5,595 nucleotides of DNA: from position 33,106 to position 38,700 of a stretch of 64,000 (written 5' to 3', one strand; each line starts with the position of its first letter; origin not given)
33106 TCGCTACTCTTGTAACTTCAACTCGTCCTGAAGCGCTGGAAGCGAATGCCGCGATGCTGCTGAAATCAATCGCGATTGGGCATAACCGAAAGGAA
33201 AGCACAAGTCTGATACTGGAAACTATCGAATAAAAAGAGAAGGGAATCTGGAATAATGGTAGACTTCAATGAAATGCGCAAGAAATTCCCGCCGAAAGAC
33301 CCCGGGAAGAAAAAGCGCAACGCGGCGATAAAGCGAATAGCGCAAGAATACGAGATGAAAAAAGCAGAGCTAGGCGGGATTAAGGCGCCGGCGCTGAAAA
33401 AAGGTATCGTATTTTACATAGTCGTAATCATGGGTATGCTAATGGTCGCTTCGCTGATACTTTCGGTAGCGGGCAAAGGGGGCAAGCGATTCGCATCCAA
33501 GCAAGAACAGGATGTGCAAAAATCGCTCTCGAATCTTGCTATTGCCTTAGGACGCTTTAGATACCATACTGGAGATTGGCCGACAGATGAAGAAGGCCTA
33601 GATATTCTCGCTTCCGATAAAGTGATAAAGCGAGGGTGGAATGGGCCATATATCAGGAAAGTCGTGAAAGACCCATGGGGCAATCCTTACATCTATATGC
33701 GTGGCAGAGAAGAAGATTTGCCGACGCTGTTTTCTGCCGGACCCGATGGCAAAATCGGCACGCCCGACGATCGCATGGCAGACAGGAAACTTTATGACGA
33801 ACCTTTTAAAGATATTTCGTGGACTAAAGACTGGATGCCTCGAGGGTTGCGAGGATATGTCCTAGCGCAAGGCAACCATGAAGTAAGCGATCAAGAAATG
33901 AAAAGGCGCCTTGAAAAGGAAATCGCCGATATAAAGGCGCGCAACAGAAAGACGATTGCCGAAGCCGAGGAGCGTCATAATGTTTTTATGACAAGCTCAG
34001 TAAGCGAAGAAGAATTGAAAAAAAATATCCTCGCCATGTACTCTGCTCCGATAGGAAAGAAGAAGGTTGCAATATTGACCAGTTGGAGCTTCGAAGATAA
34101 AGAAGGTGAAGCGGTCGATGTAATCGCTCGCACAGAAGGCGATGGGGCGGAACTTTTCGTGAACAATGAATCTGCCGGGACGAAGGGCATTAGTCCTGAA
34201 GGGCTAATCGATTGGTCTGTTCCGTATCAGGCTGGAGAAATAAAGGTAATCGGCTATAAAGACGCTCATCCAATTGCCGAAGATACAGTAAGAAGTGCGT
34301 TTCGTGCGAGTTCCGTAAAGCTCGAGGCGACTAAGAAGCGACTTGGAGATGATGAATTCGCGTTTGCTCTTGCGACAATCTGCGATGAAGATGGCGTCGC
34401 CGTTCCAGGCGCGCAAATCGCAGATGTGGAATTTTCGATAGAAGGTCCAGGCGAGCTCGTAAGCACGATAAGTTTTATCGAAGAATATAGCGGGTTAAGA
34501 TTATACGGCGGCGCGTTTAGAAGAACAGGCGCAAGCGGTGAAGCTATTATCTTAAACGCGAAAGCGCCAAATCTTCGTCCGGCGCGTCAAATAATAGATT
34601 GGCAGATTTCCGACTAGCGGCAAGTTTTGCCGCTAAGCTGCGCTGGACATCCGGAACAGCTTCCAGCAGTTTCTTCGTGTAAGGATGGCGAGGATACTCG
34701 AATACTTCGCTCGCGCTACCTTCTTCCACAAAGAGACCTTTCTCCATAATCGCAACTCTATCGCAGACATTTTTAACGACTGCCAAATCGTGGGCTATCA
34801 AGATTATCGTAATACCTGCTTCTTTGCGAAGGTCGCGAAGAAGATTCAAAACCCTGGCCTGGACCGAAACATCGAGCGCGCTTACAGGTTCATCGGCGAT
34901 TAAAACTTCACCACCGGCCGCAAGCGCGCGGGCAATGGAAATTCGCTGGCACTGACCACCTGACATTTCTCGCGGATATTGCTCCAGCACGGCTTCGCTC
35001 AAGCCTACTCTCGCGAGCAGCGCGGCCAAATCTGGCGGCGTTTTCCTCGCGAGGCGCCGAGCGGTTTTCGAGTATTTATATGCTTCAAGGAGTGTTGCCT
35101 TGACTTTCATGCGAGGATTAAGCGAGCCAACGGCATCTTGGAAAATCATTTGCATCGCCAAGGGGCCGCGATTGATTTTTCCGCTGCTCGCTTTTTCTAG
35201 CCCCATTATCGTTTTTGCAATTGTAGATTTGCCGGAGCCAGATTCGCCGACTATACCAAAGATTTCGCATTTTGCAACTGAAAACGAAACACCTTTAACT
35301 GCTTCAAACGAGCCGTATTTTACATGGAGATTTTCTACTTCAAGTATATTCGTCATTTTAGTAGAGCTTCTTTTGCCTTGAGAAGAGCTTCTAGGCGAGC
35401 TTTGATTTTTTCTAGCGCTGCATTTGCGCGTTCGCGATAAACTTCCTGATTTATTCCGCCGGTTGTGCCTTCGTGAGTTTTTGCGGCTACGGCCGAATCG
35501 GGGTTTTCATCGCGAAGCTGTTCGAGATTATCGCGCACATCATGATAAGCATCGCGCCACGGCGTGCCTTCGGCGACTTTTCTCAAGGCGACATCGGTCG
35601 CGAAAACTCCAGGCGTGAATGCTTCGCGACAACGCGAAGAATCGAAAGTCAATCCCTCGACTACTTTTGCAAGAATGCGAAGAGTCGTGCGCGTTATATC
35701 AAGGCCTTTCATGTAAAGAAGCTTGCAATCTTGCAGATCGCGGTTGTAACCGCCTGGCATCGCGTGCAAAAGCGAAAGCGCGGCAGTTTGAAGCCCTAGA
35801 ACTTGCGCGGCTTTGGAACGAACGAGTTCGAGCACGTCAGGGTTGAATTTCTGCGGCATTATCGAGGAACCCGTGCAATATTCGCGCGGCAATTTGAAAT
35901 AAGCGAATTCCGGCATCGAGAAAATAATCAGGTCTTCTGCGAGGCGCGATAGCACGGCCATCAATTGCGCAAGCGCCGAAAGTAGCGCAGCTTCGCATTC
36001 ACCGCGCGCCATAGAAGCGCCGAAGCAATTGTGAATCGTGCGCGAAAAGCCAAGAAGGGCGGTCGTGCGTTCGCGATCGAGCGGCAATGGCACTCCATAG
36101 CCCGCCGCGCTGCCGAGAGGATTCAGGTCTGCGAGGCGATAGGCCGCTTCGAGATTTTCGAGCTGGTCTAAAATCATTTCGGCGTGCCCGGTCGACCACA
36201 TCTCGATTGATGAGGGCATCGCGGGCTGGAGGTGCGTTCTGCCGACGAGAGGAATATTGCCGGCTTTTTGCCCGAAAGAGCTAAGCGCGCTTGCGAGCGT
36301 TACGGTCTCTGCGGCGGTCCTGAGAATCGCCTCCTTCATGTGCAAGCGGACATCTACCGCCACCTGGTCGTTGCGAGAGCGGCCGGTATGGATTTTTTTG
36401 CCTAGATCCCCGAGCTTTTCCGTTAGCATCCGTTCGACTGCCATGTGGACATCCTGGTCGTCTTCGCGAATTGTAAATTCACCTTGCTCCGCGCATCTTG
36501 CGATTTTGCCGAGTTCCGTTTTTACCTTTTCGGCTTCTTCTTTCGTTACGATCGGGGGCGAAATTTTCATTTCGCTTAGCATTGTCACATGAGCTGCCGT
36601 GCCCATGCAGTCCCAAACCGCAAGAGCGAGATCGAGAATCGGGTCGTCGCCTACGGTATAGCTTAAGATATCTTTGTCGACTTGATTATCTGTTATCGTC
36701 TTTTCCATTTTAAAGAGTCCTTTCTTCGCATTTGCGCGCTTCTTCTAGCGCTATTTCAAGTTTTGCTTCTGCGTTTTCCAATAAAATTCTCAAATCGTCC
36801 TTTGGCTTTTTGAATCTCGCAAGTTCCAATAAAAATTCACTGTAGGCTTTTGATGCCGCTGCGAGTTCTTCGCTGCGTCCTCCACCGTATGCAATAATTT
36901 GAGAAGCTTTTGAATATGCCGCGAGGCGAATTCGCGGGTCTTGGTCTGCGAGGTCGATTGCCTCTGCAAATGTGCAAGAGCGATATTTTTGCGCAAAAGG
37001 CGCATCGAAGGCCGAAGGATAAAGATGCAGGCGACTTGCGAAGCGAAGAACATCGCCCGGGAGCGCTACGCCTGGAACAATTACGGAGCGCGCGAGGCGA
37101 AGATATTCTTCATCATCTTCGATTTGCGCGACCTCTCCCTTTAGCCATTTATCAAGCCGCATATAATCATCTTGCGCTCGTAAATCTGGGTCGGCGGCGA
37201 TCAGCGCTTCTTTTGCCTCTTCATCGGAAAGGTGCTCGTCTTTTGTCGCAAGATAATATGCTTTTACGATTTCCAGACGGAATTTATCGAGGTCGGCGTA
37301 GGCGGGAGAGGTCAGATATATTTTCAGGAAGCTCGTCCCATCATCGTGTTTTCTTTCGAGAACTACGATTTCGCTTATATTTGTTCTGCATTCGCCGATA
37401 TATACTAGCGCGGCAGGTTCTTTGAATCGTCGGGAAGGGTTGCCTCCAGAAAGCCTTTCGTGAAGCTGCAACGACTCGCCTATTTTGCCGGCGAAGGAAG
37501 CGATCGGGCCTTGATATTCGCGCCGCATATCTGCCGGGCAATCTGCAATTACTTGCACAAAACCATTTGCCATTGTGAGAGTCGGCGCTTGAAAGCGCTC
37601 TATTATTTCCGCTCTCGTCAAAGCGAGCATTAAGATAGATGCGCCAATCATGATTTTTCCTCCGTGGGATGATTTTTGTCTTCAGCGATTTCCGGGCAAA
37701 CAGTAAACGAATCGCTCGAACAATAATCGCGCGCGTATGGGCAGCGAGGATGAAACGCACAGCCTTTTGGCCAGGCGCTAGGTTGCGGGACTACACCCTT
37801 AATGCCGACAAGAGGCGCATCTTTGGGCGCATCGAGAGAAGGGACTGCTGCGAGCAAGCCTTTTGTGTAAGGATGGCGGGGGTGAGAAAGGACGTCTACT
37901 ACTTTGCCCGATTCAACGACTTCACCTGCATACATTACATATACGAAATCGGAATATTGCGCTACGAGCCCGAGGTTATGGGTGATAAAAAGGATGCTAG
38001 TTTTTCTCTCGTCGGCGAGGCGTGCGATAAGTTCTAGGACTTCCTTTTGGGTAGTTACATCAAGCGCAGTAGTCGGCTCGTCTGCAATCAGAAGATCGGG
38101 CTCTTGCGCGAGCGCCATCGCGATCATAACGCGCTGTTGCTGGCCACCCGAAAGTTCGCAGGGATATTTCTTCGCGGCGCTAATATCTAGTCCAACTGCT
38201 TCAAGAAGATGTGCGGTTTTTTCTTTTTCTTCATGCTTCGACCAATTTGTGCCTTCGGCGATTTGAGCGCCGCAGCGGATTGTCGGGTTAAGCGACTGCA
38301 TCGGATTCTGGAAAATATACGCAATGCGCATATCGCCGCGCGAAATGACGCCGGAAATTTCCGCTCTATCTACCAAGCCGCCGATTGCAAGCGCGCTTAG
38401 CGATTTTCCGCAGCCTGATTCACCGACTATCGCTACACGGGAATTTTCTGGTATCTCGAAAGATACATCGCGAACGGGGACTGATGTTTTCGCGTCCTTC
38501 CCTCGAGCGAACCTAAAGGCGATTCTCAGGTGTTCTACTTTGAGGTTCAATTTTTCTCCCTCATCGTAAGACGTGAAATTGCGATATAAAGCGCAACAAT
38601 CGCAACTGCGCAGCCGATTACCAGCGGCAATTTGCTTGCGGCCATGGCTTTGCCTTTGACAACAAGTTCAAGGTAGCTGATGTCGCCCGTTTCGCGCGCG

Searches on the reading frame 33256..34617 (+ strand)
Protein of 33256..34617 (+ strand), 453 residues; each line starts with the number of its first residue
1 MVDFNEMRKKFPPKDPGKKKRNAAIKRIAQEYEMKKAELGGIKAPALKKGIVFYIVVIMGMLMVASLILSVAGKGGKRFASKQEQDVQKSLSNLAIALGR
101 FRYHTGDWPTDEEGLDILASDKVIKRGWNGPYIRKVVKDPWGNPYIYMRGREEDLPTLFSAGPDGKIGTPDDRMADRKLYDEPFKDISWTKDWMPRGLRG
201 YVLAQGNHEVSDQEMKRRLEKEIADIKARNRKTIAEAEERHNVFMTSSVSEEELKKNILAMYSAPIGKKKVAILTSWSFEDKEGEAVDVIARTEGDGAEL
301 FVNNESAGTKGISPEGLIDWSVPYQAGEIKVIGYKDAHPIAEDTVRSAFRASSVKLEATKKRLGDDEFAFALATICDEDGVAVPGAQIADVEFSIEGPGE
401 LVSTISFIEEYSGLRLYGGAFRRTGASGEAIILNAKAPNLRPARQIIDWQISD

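Call 80: search_protein_families(library=pfam, proteins=[window:33256-34617:+], max_evalue=0.00001)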
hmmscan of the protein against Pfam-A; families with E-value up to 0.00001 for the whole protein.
window:33256-34617:+ (453 aa): 2 families
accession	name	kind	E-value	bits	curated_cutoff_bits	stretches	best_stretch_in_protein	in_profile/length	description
PF08334.16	T2SSG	-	8.3e-18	64.9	21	1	83-172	10-101/108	Type II secretion system (T2SS), protein G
PF16355.11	DUF4982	-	5.9e-13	49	23.9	1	284-337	1-57/61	Domain of unknown function (DUF4982)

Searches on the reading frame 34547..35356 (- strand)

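Call 81: search_protein_families(library=pfam, proteins=[window:34547-35356:-], max_evalue=0.00001)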
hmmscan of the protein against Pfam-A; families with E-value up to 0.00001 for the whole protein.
window:34547-35356:- (269 aa): 4 families
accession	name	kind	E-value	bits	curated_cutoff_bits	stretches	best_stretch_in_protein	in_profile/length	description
PF00005.33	ABC_tran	-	5.5e-25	89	25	1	21-158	2-136/137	ABC transporter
PF08352.17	oligo_HPY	-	4.7e-08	33.8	27.1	1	210-242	1-33/65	Oligopeptide/dipeptide transporter, C-terminal region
PF13401.12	AAA_22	-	2.8e-06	28.1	27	1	34-189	9-123/130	AAA domain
PF13304.12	AAA_21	-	4.8e-06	27.3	27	0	127-194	234-303/304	AAA domain, putative AbiEii toxin, Type IV TA system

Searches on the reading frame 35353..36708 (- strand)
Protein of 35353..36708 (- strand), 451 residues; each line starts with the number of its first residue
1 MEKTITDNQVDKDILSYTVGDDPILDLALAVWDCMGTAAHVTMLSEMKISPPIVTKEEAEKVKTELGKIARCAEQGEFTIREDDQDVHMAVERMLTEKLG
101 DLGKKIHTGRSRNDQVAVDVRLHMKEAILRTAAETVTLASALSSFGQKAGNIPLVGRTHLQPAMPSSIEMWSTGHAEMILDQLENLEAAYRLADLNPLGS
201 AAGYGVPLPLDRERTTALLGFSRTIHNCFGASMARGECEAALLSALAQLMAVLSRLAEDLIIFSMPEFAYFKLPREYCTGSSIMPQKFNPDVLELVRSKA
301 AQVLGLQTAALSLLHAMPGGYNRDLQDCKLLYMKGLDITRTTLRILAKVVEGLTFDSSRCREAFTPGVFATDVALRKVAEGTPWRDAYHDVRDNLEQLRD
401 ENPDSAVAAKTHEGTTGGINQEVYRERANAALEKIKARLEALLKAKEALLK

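Call 81: search_protein_families(library=pfam, proteins=[window:35353-36708:-], max_evalue=0.00001)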
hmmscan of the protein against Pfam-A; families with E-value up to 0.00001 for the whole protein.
window:35353-36708:- (451 aa): 1 family
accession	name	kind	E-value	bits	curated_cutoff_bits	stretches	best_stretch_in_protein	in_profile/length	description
PF00206.25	Lyase_1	-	8.2e-49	167.1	27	1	54-305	45-312/312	Lyase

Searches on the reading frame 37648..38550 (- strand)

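Call 81: search_protein_families(library=pfam, proteins=[window:37648-38550:-], max_evalue=0.00001)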
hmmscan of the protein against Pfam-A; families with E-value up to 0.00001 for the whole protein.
window:37648-38550:- (300 aa): 3 families
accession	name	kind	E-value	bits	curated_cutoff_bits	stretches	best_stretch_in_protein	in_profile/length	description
PF00005.33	ABC_tran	-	5e-24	85.9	25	1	27-161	2-137/137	ABC transporter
PF08352.17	oligo_HPY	-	4.8e-21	75.4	27.1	1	212-277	1-65/65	Oligopeptide/dipeptide transporter, C-terminal region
PF02463.25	SMC_N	-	5.2e-06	26.5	40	0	39-207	27-213/220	RecF/RecN/SMC N terminal domain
